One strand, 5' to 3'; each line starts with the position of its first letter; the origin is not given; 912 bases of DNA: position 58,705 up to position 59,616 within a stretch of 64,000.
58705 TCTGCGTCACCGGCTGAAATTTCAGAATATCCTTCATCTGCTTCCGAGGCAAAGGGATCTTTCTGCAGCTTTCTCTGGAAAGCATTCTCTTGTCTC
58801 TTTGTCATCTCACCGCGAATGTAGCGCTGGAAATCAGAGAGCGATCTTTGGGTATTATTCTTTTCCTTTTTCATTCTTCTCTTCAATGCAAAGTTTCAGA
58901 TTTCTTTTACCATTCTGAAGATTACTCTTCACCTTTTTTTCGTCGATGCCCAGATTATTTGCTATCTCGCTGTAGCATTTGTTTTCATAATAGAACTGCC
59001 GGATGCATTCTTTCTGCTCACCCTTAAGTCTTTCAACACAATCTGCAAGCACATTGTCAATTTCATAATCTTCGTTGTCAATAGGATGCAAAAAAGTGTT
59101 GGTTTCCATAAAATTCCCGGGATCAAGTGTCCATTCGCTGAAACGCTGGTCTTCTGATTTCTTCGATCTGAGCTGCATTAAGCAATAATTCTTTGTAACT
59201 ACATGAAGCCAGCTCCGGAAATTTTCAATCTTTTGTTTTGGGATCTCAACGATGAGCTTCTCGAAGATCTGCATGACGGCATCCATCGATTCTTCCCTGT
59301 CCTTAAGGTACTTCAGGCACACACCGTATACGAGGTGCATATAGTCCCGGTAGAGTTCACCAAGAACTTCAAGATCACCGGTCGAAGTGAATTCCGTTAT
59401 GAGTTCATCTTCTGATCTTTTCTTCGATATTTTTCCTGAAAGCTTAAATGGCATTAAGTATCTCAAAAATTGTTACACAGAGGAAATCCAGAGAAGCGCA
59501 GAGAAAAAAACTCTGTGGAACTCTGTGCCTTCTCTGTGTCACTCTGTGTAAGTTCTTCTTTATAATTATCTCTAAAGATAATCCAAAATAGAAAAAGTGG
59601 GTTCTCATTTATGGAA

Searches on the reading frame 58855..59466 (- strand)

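Call 50: search_protein_families(library=pfam, proteins=[window:58855-59466:-], max_evalue=0.001)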
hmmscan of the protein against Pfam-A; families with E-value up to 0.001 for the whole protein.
window:58855-59466:- (203 aa): 3 families
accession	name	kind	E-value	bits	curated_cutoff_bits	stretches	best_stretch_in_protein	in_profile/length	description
PF04542.20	Sigma70_r2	-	9e-11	41.9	24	1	38-103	1-69/71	Sigma-70 region 2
PF08281.18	Sigma70_r4_2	-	3.2e-08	33.5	25.7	1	140-190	4-54/54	Sigma-70, region 4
PF04545.22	Sigma70_r4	-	3.3e-05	23.8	24.1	1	145-191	3-49/50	Sigma-70, region 4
